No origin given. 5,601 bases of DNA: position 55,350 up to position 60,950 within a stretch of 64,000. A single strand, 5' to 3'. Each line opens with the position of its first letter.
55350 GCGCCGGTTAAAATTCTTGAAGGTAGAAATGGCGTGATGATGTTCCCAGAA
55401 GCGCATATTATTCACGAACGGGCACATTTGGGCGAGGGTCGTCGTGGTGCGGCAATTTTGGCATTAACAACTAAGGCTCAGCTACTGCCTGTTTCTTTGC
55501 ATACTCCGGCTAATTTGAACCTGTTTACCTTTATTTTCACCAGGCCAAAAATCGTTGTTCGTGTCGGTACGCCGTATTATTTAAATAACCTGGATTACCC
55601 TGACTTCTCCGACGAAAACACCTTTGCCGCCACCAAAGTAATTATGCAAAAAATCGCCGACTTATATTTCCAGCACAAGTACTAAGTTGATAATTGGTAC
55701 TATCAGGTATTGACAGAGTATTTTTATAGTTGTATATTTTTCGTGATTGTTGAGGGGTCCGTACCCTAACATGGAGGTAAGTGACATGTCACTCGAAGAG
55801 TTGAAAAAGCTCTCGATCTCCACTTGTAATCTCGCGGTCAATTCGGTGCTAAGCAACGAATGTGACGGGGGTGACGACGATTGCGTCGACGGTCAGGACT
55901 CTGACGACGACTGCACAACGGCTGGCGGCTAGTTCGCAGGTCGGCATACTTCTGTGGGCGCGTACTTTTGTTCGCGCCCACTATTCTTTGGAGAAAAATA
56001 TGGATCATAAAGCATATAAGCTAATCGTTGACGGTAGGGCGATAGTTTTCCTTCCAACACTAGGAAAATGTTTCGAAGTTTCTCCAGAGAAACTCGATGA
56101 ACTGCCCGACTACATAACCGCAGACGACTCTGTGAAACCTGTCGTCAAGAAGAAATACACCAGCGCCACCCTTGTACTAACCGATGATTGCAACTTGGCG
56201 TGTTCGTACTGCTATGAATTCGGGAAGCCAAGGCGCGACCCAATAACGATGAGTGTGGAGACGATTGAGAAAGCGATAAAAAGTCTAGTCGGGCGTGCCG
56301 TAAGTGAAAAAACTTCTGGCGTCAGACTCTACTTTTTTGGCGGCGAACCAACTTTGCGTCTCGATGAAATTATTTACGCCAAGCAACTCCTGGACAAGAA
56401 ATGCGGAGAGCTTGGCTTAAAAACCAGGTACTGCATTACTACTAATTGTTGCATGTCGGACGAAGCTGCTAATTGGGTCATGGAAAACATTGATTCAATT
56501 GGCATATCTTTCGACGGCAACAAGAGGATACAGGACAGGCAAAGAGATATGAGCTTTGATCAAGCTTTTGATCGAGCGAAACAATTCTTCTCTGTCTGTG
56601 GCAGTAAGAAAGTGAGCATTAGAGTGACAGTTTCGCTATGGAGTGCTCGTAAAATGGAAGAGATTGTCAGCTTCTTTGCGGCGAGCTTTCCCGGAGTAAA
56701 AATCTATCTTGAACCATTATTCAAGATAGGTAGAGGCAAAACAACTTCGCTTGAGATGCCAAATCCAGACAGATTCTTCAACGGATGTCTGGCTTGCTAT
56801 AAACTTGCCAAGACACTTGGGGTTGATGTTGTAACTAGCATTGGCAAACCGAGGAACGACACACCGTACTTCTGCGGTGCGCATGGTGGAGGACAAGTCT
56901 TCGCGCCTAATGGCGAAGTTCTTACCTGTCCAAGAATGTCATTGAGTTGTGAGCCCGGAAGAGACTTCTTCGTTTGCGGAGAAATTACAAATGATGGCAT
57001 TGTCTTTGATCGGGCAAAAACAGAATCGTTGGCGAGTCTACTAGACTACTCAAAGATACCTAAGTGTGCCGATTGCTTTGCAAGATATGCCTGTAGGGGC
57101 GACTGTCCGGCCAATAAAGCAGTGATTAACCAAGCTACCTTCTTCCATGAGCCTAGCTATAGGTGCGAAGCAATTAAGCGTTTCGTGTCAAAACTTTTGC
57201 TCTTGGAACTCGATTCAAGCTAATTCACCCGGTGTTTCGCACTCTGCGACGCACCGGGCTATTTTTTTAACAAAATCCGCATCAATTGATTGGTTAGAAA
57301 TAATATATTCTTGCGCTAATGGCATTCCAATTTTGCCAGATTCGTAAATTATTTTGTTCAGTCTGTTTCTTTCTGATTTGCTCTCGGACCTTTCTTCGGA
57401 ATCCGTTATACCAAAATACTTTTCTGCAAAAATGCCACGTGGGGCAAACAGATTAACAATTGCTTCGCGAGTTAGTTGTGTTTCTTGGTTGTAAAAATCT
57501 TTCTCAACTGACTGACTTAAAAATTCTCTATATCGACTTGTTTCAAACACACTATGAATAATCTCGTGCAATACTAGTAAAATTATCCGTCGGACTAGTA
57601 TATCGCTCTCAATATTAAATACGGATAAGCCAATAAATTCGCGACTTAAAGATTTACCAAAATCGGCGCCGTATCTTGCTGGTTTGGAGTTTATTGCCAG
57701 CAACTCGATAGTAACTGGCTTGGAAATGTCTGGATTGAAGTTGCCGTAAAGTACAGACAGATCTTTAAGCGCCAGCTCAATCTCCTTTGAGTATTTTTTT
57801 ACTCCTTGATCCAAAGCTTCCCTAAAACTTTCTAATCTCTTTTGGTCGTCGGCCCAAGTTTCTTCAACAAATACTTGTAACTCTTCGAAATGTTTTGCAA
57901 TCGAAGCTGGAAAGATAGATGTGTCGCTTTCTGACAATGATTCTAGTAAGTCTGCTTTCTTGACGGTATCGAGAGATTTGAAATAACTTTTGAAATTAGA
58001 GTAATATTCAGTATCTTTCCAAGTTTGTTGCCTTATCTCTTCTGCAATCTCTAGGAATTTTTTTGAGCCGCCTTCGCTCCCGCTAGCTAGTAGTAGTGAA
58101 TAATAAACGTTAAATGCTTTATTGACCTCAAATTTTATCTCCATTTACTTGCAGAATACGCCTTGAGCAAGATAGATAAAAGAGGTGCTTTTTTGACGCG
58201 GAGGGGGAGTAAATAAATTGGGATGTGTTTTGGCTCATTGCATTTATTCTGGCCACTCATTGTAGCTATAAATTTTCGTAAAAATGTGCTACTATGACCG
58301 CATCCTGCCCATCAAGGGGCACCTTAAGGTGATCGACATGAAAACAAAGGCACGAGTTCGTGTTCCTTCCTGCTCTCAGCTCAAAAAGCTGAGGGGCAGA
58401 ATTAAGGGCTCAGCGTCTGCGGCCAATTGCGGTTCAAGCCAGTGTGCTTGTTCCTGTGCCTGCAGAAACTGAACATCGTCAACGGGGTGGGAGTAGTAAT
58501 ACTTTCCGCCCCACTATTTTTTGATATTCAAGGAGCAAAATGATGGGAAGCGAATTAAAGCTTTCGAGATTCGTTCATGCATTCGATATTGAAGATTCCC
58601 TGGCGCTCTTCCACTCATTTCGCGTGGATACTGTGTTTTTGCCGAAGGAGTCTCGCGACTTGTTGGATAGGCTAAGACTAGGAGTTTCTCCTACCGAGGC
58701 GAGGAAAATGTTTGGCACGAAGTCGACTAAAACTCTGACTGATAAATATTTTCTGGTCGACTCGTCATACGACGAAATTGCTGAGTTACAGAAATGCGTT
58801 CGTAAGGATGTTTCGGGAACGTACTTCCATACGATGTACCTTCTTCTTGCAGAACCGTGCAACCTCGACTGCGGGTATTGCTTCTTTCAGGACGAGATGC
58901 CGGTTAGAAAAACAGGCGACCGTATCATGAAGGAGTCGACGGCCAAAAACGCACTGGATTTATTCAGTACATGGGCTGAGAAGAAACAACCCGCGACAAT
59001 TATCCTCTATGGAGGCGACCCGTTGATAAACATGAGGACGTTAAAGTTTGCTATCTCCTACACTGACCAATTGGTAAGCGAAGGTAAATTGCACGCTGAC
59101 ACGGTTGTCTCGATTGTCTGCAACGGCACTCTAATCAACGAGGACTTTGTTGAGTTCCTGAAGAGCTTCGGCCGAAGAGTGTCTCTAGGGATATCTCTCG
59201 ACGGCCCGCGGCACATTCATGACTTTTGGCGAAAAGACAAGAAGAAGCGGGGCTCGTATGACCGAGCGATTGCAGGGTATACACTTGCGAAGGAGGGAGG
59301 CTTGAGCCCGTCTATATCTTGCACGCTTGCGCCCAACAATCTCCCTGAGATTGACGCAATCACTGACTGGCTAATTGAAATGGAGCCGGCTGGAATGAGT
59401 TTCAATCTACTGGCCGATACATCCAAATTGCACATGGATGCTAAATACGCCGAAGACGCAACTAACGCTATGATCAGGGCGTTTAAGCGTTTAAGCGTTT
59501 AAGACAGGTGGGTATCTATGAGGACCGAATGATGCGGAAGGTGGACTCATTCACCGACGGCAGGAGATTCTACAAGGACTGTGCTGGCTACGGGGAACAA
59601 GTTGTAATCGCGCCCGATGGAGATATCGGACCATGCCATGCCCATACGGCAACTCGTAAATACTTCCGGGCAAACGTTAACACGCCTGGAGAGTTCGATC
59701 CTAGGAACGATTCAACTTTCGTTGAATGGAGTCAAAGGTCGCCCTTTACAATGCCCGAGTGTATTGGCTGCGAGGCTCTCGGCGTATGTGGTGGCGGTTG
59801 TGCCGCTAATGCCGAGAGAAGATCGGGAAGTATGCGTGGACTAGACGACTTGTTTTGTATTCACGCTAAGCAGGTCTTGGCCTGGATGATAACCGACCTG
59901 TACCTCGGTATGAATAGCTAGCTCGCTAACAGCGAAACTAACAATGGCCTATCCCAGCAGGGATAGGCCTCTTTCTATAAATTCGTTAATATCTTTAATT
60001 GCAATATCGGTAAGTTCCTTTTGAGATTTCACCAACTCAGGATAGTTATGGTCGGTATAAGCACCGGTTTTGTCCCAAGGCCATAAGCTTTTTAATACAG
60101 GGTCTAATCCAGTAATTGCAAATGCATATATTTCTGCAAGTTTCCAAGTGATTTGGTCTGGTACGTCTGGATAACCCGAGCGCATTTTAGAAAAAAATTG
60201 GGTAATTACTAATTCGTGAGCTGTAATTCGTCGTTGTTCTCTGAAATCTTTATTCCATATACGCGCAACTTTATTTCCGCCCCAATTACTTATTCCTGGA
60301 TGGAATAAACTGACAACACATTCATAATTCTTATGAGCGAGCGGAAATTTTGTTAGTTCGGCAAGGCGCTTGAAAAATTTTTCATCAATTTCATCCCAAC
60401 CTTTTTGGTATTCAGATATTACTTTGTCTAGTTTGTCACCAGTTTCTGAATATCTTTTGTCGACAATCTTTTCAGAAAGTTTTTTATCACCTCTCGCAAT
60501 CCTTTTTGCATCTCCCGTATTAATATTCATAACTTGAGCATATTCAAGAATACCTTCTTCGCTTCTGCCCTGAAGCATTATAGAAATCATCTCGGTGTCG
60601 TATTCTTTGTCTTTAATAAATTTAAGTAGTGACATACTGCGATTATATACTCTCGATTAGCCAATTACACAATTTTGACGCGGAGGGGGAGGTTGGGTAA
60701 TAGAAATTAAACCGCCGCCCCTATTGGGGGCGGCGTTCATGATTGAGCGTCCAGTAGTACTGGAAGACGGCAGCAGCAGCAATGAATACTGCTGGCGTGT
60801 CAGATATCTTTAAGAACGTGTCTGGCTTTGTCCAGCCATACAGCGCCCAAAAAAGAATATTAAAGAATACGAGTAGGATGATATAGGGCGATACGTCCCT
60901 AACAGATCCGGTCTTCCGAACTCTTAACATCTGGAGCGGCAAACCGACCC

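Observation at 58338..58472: Precursor B: second short peptide with CxCxCxC-type core and a matching attenuator design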

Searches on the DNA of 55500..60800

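Call 75: search_rna_families(source=window, start=55500, end=60800, threshold=evalue, max_evalue=1)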
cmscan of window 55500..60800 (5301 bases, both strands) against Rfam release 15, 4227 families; matches with E-value up to 1: 0.
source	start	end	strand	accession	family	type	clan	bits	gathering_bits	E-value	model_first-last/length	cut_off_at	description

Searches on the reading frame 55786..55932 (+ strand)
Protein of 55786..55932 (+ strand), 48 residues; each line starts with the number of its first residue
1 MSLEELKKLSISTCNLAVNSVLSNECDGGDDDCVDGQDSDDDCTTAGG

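Call 8: search_protein_families(library=ncbifam, proteins=[window:55786-55932:+], max_evalue=0.1)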
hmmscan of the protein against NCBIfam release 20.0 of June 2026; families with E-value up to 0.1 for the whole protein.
window:55786-55932:+ (48 aa): 0 families

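Call 22: search_protein_families(library=ncbifam, proteins=[window:55786-55929:+], max_evalue=10)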
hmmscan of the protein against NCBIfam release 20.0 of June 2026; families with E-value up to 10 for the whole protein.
seq(48 aa): 0 families

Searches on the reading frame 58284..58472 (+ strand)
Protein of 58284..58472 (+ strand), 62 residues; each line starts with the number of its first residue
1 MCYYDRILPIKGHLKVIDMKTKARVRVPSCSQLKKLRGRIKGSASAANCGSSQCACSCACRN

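Call 5: search_protein_families(library=pfam, proteins=[window:58284-58472:+], max_evalue=0.01)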
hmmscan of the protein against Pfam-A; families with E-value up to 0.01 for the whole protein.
window:58284-58472:+ (62 aa): 0 families

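Call 8: search_protein_families(library=ncbifam, proteins=[window:58284-58472:+], max_evalue=0.1)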
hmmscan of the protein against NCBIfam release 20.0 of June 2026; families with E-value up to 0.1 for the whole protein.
window:58284-58472:+ (62 aa): 0 families

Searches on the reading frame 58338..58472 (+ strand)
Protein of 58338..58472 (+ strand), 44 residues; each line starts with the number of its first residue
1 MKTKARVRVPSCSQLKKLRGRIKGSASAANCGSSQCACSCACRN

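Call 5: search_protein_families(library=pfam, proteins=[window:58338-58472:+], max_evalue=0.01)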
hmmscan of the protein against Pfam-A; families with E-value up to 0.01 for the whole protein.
window:58338-58472:+ (44 aa): 0 families

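Call 8: search_protein_families(library=ncbifam, proteins=[window:58338-58472:+], max_evalue=0.1)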
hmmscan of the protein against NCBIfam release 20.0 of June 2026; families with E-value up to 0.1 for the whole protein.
window:58338-58472:+ (44 aa): 0 families

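Call 22: search_protein_families(library=ncbifam, proteins=[window:58338-58469:+], max_evalue=10)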
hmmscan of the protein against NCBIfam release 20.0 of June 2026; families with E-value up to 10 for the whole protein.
seq(44 aa): 0 families

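Call 53: search_protein_families(library=pfam, alignment_id=A2, max_evalue=1)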
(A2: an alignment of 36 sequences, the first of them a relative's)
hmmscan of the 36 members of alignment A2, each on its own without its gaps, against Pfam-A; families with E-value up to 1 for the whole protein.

A. member 1, P0118 (228 aa): 0 families

B. families by the number of members that match (of 36 scanned): 30 families (the first 25 are shown)
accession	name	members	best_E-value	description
PF16263.11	DUF4917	1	0.0012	Domain of unknown function (DUF4917)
PF20277.3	CTD11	1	0.0094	C-terminal domain 11 of the ABC-three component (ABC-3C) systems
PF09724.14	Dcc1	1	0.013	Sister chromatid cohesion protein Dcc1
PF07688.17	KaiA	1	0.02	KaiA C-terminal domain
PF14626.12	RNase_Zc3h12a_2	1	0.021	Zc3h12a-like Ribonuclease NYN domain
PF22860.2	DUF7017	1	0.022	Domain of unknown function (DUF7017)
PF18972.5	Wheel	1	0.033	Cns1/TTC4 Wheel domain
PF24657.1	DUF7646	1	0.038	Domain of unknown function (DUF7646)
PF05517.18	p25-alpha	1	0.042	p25-alpha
PF09330.16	Lact-deh-memb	1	0.044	D-lactate dehydrogenase, membrane binding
PF05916.17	Sld5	1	0.045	GINS complex protein helical bundle domain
PF22342.1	T3SS_CopN_3rd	1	0.046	T3SS, Low calcium response E, third helical domain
PF05149.17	Flagellar_rod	1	0.049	Paraflagellar rod protein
PF00439.30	Bromodomain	1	0.056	Bromodomain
PF02677.20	QueH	1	0.072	Epoxyqueuosine reductase QueH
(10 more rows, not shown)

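Call 57: predict_structure(alignment_id=A2)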
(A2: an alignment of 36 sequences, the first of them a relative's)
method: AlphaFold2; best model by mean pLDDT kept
length: 228 residues; sequences in the alignment: 36
mean_pLDDT: 94.9   pTM: 0.90
mean pLDDT of the five models: 94.9, 94.4, 93.7, 93.1, 92.8
residues with pLDDT >= 90: 207; 70-90: 21; 50-70: 0; < 50: 0
segments of 3 or more residues with pLDDT < 50: none
pLDDT, mean of each block of 10 residues (from residue 1): 95 95 94 95 98 98 95 97 98 97 97 85 94 94 97 97 97 97 94 83 94 97 95
secondary structure, 60 per line:
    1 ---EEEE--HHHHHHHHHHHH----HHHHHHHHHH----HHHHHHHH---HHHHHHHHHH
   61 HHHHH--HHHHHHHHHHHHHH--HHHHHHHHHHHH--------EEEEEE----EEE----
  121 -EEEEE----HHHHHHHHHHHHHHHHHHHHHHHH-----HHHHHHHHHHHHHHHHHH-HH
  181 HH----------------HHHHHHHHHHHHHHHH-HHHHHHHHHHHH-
elements in order: E4-7 H10-21 H26-35 H40-47 H51-65 H68-81 H84-95 E104-109 E114-116 E122-126 H131-154 H160-177 H179-182 H199-214 H216-227

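Call 60: fold_search(model_id=the predicted structure, library=pdb)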
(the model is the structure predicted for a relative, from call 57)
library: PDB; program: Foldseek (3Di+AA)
matches with E <= 10: 144; with E <= 0.001: 0
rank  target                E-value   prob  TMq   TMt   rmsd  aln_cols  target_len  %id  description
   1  7pua_F6               5.8e-01  0.09  0.16  0.08  15.9       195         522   13  Middle assembly intermediate of the Trypanosoma brucei mitoribosomal small subunit (released 2022-03-02)
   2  5lhd_B                1.5e+00  0.44  0.30  0.09   4.4       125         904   14  Structure of glycosylated human aminopeptidase N (released 2017-04-05)
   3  6iff_A                1.7e+00  0.14  0.23  0.14  14.0       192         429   10  Crystal structure of M1 zinc metallopeptidase E323A mutant from Deinococcus radiodurans (released 2019-09-25)
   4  6n4n_F                1.7e+00  0.05  0.15  0.16  17.5       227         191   15  Crystal structure of the designed protein DNCR2/danoprevir/NS3a complex (released 2019-09-11)
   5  5lhd_C                1.8e+00  0.57  0.33  0.09   2.9       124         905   16  Structure of glycosylated human aminopeptidase N (released 2017-04-05)
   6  6mgq_B                1.8e+00  0.18  0.29  0.09  12.6       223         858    9  ERAP1 in the open conformation bound to 10mer phosphinic inhibitor DG014 (released 2019-12-18)
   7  7pub_F6               1.9e+00  0.06  0.18  0.11  16.7       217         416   15  Late assembly intermediate of the Trypanosoma brucei mitoribosomal small subunit (released 2022-05-04)
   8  9c1s_C                2.2e+00  0.04  0.15  0.19  20.1       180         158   10  Fab F946 in complex with OspC type A (released 2025-08-27)
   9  5lhd_A                2.4e+00  0.51  0.33  0.09   2.9       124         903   16  Structure of glycosylated human aminopeptidase N (released 2017-04-05)
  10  4wz9_A                2.4e+00  0.20  0.27  0.08   6.7       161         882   13  APN1 from Anopheles gambiae (released 2015-06-17)
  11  8z27_b                2.4e+00  0.16  0.29  0.09  13.4       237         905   10  The structure of TGEV RBD and dog APN complex (released 2024-12-11)
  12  6a8z_B                2.4e+00  0.11  0.23  0.14  14.0       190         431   11  Crystal structure of M1 zinc metallopeptidase from Deinococcus radiodurans (released 2019-07-17)
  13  7jtv_B                2.4e+00  0.02  0.15  0.06  18.6       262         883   14  Structure of IMPa from Pseudomonas aeruginosa in complex with an O-glycopeptide (released 2020-12-16)
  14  8p0i_B                2.5e+00  0.18  0.26  0.08   8.6       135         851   10  Crystal structure of the open conformation of insulin-regulated aminopeptidase in complex with a small-MW inhibitor (released 2024-09-04)
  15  8h6u_D                2.5e+00  0.06  0.21  0.15  17.8       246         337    9  Class I sesquiterpene synthase BCBOT2 (complex) (released 2023-08-23)
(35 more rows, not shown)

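Call 63: search_solved_structures(query=A2, max_evalue=10)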
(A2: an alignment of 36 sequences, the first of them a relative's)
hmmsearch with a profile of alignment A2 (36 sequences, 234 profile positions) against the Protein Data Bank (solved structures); distinct sequences matched with E-value up to 10: 3.
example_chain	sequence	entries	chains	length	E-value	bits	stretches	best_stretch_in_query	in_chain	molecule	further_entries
3cjh_A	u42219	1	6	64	0.37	13.7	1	55-98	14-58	Mitochondrial import inner membrane translocase subunit TIM13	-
3we9_A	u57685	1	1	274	0.53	13.2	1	16-100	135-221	Putative phytoene/squalene synthase YisP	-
9k8e_A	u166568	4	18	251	2.2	11.1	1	15-98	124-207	Cage-t32-Zn1-HEHE-35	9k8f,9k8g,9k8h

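Call 67: search_protein_representatives(protein=window:58338-58469:+)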
Query: 44 residues. Proteins with E-value up to 0.001 (for the whole library): 1; up to 1e-10: 0; up to 1e-30: 0. The best 1 are listed.
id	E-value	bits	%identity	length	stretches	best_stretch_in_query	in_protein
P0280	5.1e-04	35.8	-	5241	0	-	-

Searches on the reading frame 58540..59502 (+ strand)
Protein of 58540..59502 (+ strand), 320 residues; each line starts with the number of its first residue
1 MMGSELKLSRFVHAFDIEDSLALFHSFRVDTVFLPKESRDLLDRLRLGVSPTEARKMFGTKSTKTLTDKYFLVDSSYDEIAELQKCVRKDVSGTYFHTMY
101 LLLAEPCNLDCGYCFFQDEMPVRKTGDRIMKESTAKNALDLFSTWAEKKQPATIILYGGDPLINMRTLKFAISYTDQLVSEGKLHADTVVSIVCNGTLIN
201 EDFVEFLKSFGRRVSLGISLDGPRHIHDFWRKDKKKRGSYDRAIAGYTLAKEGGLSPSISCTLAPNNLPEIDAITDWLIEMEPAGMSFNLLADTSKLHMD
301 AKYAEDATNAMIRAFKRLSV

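Call 5: search_protein_families(library=pfam, proteins=[window:58540-59502:+], max_evalue=0.01)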
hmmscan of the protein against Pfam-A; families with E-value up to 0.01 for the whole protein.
window:58540-59502:+ (320 aa): 2 families
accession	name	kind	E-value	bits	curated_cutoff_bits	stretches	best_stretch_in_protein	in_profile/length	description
PF04055.27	Radical_SAM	-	1.1e-14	55.4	29.5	1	107-262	7-149/166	Radical SAM superfamily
PF13353.11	Fer4_12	-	0.00015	22.6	22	1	101-178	9-80/137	4Fe-4S single cluster domain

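Call 8: search_protein_families(library=ncbifam, proteins=[window:58540-59502:+], max_evalue=0.1)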
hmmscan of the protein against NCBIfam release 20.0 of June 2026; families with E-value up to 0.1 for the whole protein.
window:58540-59502:+ (320 aa): 65 families (the best 25 are shown)
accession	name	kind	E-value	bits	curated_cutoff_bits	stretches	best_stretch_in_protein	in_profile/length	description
TIGR04136.1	rSAM_FibroRumin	equivalog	1.4e-32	113.2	400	1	8-318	1-318/458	FibroRumin system radical SAM peptide maturase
NF047865.1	rSAM_PapB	equivalog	9.6e-32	110.5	340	1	98-317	4-214/330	PapB family radical SAM/SPASM ranthipeptide maturase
TIGR04068.1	rSAM_ocin_clost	equivalog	2.6e-30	105.7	500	1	12-244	2-226/462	Cys-rich peptide radical SAM maturase CcpM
TIGR03906.1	quino_hemo_SAM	equivalog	9.2e-24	83.9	453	1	90-241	87-232/467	quinohemoprotein amine dehydrogenase maturation protein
NF035951.1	rSAM_RumMC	equivalog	1.9e-23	82.9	720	1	72-247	87-256/510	RumMC family radical SAM sactipeptide maturase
NF041707.1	rSAM_YhhB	equivalog_domain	2e-23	82.9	445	1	97-253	2-155/369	cyclophane-forming radical SAM/SPASM peptide maturase YhhB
TIGR04064.1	rSAM_nif11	equivalog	2.8e-23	82.4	518.7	1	80-242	59-216/459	nif11-like peptide radical SAM maturase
NF041298.1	rSAM_mat_DynA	equivalog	1.3e-22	80.2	450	1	107-290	11-183/356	dynobactin maturation radical SAM/SPASM protein DynA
TIGR03974.1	rSAM_six_Cys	equivalog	4.5e-22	78.5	425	1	74-247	78-241/451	thioether cross-link-forming SCIFF peptide maturase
TIGR03942.1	sulfatase_rSAM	equivalog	6.9e-22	78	349.45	1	104-294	8-192/363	anaerobic sulfatase maturase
NF038107.1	rSAM_NF038107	equivalog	2.6e-21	75.9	600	1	61-281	49-266/444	Cys-every-fifth radical SAM/SPASM peptide maturase CefB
TIGR04280.1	geopep_mat_rSAM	hypoth_equivalog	2.4e-20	72.9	400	1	58-247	45-227/428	geopeptide radical SAM maturase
TIGR04261.1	rSAM_GlyRichRpt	subfamily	5.1e-20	71.8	310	1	107-315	7-209/363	cyclophane-forming radical SAM/SPASM peptide maturase GrrM/OscB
TIGR03978.1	rSAM_paired_1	equivalog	7.6e-20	71.1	370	1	61-276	44-255/466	His-Xaa-Ser system radical SAM maturase HxsB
TIGR04163.1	rSAM_cobopep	equivalog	4.9e-19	68.4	375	1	96-317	63-275/428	peptide-modifying radical SAM enzyme CbpB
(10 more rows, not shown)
